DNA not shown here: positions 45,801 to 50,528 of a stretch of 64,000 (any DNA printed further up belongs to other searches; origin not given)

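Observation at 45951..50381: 1476-aa protein with a recent 155-nt intragenic duplication and a C-terminal RecA/DnaB-like ATPase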

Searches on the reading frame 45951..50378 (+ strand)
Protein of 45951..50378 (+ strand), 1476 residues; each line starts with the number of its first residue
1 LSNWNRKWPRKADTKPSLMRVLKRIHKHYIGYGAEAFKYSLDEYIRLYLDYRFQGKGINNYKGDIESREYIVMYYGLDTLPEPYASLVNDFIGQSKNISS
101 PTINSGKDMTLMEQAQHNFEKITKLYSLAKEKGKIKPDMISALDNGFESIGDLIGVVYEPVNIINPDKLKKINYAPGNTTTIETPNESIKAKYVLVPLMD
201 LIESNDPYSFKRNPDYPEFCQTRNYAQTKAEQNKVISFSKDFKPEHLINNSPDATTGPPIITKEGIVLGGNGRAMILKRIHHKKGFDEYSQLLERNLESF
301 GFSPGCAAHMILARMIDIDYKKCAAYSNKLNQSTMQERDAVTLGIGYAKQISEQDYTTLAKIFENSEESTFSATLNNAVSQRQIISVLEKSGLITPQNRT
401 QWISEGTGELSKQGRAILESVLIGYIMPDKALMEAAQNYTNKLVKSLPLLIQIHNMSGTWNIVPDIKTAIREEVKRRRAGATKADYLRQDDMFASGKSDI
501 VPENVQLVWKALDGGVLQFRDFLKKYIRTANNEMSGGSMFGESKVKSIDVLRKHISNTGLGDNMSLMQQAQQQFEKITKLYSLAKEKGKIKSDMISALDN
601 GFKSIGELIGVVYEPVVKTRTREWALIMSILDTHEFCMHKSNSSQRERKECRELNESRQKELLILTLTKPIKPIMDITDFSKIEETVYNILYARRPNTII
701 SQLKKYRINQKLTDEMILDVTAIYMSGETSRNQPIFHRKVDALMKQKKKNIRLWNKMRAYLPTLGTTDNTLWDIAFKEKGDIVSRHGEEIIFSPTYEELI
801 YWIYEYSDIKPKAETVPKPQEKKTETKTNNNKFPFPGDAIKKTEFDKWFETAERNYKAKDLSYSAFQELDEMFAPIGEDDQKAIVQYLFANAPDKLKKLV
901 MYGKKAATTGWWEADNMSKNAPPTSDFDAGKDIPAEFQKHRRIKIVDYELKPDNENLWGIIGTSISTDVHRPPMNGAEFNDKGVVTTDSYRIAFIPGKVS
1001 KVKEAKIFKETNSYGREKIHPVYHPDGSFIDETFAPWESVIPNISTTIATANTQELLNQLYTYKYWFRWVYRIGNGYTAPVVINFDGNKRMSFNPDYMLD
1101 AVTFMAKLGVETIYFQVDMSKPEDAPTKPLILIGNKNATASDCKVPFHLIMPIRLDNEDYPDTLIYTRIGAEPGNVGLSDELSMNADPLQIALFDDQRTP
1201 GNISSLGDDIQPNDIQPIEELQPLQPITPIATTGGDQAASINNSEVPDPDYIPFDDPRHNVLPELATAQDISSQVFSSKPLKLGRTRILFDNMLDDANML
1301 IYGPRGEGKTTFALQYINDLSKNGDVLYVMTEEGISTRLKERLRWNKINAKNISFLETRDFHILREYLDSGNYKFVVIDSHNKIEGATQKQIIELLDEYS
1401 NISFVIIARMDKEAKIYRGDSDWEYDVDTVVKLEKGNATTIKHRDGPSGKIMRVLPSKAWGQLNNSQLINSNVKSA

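Call 3: search_protein_families(library=pfam, proteins=[window:45951-50378:+], max_evalue=1)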
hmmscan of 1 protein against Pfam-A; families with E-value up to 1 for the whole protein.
window:45951-50378:+ (1476 aa): 17 families
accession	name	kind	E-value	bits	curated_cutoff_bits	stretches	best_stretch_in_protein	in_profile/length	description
PF18763.7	ddrB-ParB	-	9.9e-17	61.6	27.6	1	186-314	3-118/121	ddrB-like ParB superfamily domain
PF13479.12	AAA_24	-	1.5e-06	28.6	27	1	1297-1395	3-87/195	AAA domain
PF13173.12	AAA_14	-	1.4e-05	25.6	27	1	1299-1406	5-95/129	AAA domain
PF07088.17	GvpD_P-loop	-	8.7e-05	22.9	24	1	1298-1332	12-46/189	GvpD gas vesicle protein, P-loop domain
PF01637.24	ATPase_2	-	0.0001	22.6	33.2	1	1299-1402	23-122/225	ATPase domain predominantly from Archaea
PF06745.19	ATPase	-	0.00017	21.5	26.6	1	1293-1342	16-66/231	KaiC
PF13481.12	AAA_25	-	0.00019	21.6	27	1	1287-1431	23-170/195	AAA domain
PF04851.21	ResIII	-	0.0017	18.7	22.5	1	1296-1383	23-112/164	Type III restriction enzyme, res subunit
PF20720.3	nSTAND3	-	0.011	15.8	27.2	1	1298-1332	19-54/155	Novel STAND NTPase 3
PF00154.27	RecA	-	0.026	14.4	27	1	1301-1381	57-139/262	recA bacterial DNA recombination protein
PF25199.1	nSTAND_NTPase5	-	0.036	14.3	34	1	1299-1340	44-86/145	Novel STAND NTPase 5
PF00910.28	RNA_helicase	-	0.099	13.6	21.5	1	1300-1323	2-25/105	RNA helicase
PF07728.20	AAA_5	-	0.1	13.1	22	1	1298-1398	1-92/139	AAA domain (dynein-related subfamily)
PF00270.35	DEAD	-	0.1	12.8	26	1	1290-1371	8-93/167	DEAD/DEAH box helicase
PF13245.12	AAA_19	-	0.12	13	25.1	1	1292-1402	7-120/134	AAA domain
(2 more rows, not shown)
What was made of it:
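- On DdrB-like ParB domain (Pfam PF18763): 61.6 bits against 27.6, profile positions 3-118 of 121 (call 3)
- PF18763 at aa 186-314, E 1e-16 (call 3).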

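Call 4: search_protein_families(library=phrogs, proteins=[window:45951-50378:+], max_evalue=0.01)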
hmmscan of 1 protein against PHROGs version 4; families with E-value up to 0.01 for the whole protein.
window:45951-50378:+ (1476 aa): 10 families
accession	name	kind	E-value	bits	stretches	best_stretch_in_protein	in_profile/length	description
phrog_6891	-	other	8.8e-22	79.1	1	1268-1434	15-180/310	ATPase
phrog_5143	-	unknown function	1.6e-16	59.6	1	187-381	262-451/2204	-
phrog_2299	-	unknown function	3.4e-09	36.2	1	188-381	39-227/995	-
phrog_168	-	DNA, RNA and nucleotide metabolism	2.8e-07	31.5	1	1297-1410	43-139/314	clamp loader of DNA polymerase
phrog_1366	-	unknown function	3e-05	24.7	1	1298-1380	16-97/307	-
phrog_947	-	DNA, RNA and nucleotide metabolism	3.4e-05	24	0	961-1002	142-187/368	DNA polymerase processivity factor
phrog_124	-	DNA, RNA and nucleotide metabolism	5.8e-05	23.6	1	1295-1392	42-128/382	Sak4-like ssDNA annealing protein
phrog_26214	-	unknown function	0.00066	19.4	1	1287-1434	46-204/420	-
phrog_9216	-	unknown function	0.0036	18.5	0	573-607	6-38/62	-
phrog_4706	-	unknown function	0.0056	17.5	0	581-617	17-54/68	-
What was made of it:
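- PHROG hits to a clamp loader and a processivity factor are weak (call 4).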

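Call 9: search_dna_similar(query=window:45951-50378:+, collection=phages, mode=protein, max_rows=30)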
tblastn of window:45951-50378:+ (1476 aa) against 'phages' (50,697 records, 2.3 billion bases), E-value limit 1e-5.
Records with a match: 31; places in all: 31; records where one place covers at least 80% of the query: 0.
Best place of each record, by identity: <60% 31.
By first word of the organism name: Escherichia 12; Acinetobacter 5; Enterobacteria 2; Salmonella 2; Pseudoalteromonas 2; Caudoviricetes 2; Winogradskyella 2; Punavirus 1; Shewanella 1; Alcaligenes 1; and 1 more.
By host as written in the record: - 11; Escherichia coli 3; Salmonella enterica subsp. enterica serovar Indiana J46 2; Escherichia sp. STEC O157 2; Escherichia coli C600 2; Winograskyella sp. HaHa_3_26 2; Escherichia coli MC1061 1; E. coli K12 1; and 7 more.
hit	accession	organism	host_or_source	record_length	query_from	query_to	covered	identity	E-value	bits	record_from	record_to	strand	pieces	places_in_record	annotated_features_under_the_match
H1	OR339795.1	Escherichia phage phi456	Escherichia coli MC1061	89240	181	560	26%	24.3%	9e-7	60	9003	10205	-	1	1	DdrB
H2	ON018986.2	Escherichia phage JL22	Escherichia coli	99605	181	560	26%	24.3%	1e-6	60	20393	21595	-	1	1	ddrB: putative metallopeptidase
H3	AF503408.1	Enterobacteria phage P7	-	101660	181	560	26%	24.1%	2e-6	59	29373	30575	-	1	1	prt: Prt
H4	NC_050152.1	Enterobacteria phage P7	-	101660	181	560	26%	24.1%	2e-6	59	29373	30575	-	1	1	prt: Prt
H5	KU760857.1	Salmonella phage SJ46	Salmonella enterica subsp. enterica ...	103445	181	560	26%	24.1%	3e-6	59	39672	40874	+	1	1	hypothetical protein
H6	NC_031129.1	Salmonella phage SJ46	Salmonella enterica subsp. enterica ...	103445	181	560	26%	24.1%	3e-6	59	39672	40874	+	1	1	hypothetical protein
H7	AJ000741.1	Escherichia phage P1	E. coli K12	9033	181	560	26%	24.1%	4e-6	58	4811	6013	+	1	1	hypothetical protein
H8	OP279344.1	Escherichia phage P1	Escherichia coli strain MG1655 Z1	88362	181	560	26%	24.1%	5e-6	58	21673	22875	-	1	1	ddrB: DdrB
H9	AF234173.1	Escherichia phage P1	-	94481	181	560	26%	24.1%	5e-6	58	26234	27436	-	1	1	99 pct identical (1 gap) to fragment of P1 sequence deposited as ... | ddrB: DdrB | iddB: IddB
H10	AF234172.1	Escherichia phage P1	-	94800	181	560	26%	24.1%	5e-6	58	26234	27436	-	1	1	99 pct identical (1 gap) to fragment of P1 sequence deposited as ... | ddrB: DdrB | iddB: IddB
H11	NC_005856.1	Escherichia phage P1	Escherichia coli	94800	181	560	26%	24.1%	5e-6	58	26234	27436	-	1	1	99 pct identical (1 gap) to fragment of P1 sequence deposited as ... | ddrB: DdrB | iddB: IddB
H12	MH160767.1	Escherichia phage vB_EcoM-Ro157c2YLVW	Escherichia sp. STEC O157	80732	181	560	26%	23.9%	4e-6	58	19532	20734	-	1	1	hypothetical protein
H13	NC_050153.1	Escherichia phage vB_EcoM-Ro157c2YLVW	Escherichia sp. STEC O157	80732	181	560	26%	23.9%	4e-6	58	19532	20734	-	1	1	hypothetical protein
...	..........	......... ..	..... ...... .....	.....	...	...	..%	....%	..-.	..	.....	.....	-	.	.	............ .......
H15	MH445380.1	Escherichia phage P1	Escherichia coli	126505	181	553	25%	24.2%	3e-6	58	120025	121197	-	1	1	hypothetical protein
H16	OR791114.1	Pseudoalteromonas phage vB_PalP_Y7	Pseudoalteromonas sp. Y7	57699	186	494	21%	25.2%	3e-9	68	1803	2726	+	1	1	DarB-like antirestriction protein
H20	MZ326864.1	Alcaligenes phage Piluca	Alcaligenes faecalis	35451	200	499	20%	24.4%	7e-11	74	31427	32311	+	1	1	tail protein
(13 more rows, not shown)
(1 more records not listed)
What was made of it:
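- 46452..47645 (+): DdrB-like ParB module (aa 168-565) conserved in homologues P0002-P0009. Pfam core aa 186-314 (46506-46892). Motifs CQTRNY, SPDATTG and the active-site-type GGNGR (46755-46769). P1 DdrB / P7 Prt tblastn hits (call 9)
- Closest known: Phage P1 DdrB. Same: The ParB-like module plus its helical extension align over aa 181-560 (24% identity, E 5e-6, call 9).
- tblastn to P1 DdrB / P7 Prt and to phage 'DarB-like' proteins (call 9).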

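Call 10: find_homologous_proteins(query=window:45951-50378:+)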
Query window:45951-50378:+ (1476 aa): 9 proteins with E <= 0.001 among 8000 candidates.
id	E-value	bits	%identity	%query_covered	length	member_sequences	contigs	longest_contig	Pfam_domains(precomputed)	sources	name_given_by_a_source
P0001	0.0e+0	3342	100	99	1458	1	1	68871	PF13173.13,PF13479.13,PF18763.8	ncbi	-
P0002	1.0e-107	380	48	27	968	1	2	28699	PF18763.8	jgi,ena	jgi:hypothetical protein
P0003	1.2e-95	340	39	27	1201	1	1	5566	PF18796.7,PF18763.8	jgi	-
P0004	3.2e-83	299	36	26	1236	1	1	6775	PF18763.8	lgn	-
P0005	5.0e-36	142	30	19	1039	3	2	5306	PF13508.14,PF18763.8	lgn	-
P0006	1.0e-34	138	28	26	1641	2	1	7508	PF13508.14,PF18763.8,PF19141.6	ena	-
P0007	4.0e-26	109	27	25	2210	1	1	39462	PF18763.8,PF00990.27,PF18823.7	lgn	-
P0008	5.0e-23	99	27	26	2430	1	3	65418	PF18763.8,PF18857.7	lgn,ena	-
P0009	6.3e-12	62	29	19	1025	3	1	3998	PF18763.8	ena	-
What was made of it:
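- Checked: The public gene call P0001 is 1458 aa and starts at the ATG at 46005 (call 10).
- The source appears to be a single 68.9-kb contig with one database member (call 10).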

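Call 13: find_encoding_contigs(protein=P0001, flank=10000, max_places=3)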
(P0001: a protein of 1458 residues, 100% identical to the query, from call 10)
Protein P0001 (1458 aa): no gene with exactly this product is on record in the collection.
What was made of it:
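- Tried and rejected: The exact-protein contig look-up for P0001 found nothing on record (call 13).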

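Call 14: find_encoding_contigs(protein=P0002, flank=10000, max_places=3)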
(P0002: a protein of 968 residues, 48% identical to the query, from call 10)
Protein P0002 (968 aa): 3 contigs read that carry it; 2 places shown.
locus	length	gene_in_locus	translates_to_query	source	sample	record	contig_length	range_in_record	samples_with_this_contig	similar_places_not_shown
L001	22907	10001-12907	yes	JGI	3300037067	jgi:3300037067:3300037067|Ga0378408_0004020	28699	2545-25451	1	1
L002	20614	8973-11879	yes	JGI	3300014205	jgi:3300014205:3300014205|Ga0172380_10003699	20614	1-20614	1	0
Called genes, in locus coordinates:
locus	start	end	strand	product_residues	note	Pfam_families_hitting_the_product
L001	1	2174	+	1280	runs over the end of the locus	PF05257:CHAP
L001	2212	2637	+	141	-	-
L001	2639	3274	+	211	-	-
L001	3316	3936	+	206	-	-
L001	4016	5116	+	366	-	-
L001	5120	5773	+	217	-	-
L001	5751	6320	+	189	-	PF01464:SLT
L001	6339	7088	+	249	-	-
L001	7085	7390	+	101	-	-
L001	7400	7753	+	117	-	-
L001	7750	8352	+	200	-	PF05257:CHAP (weak)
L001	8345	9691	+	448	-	-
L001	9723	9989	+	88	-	-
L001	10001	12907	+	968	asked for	PF18763:ddrB-ParB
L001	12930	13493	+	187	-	PF05257:CHAP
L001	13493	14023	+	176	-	-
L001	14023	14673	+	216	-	-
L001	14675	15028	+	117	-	-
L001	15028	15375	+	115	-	-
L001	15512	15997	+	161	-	-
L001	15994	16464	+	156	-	-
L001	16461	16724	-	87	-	-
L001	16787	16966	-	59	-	-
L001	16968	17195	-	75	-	-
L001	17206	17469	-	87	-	-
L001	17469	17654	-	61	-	-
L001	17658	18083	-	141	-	PF05869:Dam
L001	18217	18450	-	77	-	-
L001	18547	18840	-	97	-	-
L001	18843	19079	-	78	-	-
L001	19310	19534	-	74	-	-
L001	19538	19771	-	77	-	PF11753:DUF3310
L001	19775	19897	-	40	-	-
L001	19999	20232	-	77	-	-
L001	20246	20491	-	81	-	-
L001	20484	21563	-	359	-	PF04245:NA37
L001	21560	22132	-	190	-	-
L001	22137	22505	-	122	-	-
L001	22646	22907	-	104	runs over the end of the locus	PF08299:Bac_DnaA_C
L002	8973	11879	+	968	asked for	PF18763:ddrB-ParB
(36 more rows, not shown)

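Call 22: find_related_loci(query=window:45951-50378:+, collection=genome_contigs, flank=10000)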
Query window:45951-50378:+ (1476 aa) in genome_contigs; peptide patterns used: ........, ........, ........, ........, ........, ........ (x = any residue, [..] = any of these).
38 stretches matched a pattern, but none encodes a relative of the query by tblastn (E <= 1e-3).

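Call 23: find_related_loci(query=window:45951-50378:+, collection=viral_contigs, flank=10000)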
Query window:45951-50378:+ (1476 aa) in viral_contigs; peptide patterns used: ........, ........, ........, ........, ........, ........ (x = any residue, [..] = any of these).
11 stretches matched a pattern, but none encodes a relative of the query by tblastn (E <= 1e-3).
